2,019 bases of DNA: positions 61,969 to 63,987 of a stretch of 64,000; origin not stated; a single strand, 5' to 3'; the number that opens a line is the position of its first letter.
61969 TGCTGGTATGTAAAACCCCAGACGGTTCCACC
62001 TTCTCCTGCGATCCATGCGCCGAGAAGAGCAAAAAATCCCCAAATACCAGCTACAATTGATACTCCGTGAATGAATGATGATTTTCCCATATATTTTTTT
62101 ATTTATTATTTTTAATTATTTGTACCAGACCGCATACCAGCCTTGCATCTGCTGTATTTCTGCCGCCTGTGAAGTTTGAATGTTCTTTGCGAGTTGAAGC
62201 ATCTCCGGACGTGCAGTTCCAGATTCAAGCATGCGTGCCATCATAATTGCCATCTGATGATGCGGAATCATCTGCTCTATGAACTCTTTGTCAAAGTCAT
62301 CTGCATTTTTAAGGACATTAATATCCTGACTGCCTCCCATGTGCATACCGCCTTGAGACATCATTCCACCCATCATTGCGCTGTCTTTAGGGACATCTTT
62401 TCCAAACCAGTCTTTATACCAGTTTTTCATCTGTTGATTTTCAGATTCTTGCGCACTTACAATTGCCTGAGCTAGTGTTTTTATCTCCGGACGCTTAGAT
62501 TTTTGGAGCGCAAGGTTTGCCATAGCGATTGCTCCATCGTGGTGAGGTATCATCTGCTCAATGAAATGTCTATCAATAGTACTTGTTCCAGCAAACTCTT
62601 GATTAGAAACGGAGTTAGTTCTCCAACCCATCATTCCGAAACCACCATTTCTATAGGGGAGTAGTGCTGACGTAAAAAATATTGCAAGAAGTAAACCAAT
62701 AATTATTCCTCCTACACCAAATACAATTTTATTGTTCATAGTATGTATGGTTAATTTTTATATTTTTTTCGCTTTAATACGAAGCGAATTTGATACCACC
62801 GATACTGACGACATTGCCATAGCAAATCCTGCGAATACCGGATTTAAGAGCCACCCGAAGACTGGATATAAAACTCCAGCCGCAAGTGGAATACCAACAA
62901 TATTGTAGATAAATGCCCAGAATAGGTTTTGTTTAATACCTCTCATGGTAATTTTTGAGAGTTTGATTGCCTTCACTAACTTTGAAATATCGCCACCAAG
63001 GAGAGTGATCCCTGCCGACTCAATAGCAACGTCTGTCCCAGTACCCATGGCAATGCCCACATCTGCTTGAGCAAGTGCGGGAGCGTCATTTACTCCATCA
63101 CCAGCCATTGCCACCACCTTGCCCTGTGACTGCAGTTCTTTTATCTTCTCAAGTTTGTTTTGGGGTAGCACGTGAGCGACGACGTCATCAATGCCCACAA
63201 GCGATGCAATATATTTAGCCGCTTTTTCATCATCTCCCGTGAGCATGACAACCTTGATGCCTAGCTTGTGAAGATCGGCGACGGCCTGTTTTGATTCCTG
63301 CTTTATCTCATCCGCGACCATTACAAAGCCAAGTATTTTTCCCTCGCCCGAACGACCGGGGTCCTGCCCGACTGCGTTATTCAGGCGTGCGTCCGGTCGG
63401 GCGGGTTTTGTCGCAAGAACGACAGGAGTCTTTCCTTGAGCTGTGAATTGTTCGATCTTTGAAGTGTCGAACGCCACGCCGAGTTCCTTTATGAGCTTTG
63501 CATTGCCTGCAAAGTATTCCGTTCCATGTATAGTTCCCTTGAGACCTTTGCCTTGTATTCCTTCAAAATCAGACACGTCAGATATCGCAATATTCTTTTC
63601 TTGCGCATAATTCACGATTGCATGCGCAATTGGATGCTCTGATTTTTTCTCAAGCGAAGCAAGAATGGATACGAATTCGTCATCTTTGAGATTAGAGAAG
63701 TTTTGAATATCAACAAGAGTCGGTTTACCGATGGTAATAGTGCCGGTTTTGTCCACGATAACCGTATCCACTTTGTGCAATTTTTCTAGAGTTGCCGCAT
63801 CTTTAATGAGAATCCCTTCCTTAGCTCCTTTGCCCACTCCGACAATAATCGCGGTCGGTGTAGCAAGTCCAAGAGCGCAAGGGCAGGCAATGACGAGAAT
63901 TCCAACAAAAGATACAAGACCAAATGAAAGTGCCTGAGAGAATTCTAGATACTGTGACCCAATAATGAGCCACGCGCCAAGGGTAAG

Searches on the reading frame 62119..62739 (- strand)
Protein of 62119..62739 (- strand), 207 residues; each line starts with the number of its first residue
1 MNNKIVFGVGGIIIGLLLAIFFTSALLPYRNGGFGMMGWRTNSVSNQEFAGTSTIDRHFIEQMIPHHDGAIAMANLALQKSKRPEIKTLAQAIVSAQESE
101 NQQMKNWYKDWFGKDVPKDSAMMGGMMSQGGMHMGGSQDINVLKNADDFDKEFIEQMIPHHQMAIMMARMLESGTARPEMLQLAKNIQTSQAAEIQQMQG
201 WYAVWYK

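Call 37: find_encoding_contigs(protein=window:62119-62739:-, flank=10000, max_places=3)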
Protein window:62119-62739:- (207 aa): 5 contigs read that carry it; 3 places shown.
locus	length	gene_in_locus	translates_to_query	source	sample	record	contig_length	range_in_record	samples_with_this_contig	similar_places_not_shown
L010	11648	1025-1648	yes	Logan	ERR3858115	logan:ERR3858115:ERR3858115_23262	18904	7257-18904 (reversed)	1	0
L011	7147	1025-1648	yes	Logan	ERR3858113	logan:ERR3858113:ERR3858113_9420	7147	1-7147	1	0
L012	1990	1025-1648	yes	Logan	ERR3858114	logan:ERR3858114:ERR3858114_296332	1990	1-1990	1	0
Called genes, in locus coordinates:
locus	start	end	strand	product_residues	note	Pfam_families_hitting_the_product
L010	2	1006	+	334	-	?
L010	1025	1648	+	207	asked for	PF13628:DUF4142, PF03713:DUF305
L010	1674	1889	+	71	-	-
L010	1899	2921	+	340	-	PF00403:HMA, PF13386:DsbD_2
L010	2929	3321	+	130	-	PF13473:Cupredoxin_1 (weak)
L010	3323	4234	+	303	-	PF25852:DUF6242_C (faint), PF15902:Sortilin-Vps10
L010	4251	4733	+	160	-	-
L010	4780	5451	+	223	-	PF06736:TMEM175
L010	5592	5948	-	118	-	-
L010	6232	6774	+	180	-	-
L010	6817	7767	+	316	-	PF10648:Gmad2, PF10646:Germane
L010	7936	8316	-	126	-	-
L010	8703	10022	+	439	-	PF16656:Pur_ac_phosph_N (faint)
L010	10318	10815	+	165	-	PF04542:Sigma70_r2, PF08281:Sigma70_r4_2, PF04545:Sigma70_r4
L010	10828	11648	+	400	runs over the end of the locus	PF18915:DUF5667 (weak)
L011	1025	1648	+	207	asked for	PF13628:DUF4142, PF03713:DUF305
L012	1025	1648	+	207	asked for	PF13628:DUF4142, PF03713:DUF305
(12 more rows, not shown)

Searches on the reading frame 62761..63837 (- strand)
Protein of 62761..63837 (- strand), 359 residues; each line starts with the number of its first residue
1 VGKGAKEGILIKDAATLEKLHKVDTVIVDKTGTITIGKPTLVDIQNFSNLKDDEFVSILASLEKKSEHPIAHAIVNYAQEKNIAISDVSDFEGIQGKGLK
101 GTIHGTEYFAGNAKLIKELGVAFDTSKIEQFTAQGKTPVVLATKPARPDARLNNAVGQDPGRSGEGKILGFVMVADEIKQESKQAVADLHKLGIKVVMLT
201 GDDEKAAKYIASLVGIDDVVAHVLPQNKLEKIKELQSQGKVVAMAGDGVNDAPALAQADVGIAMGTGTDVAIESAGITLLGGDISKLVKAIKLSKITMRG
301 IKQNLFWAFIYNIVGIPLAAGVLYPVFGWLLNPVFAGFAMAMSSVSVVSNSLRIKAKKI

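Call 35: find_encoding_contigs(protein=window:62761-63837:-, flank=10000, max_places=4)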
Protein window:62761-63837:- (359 aa): no gene with exactly this product is on record in the collection.
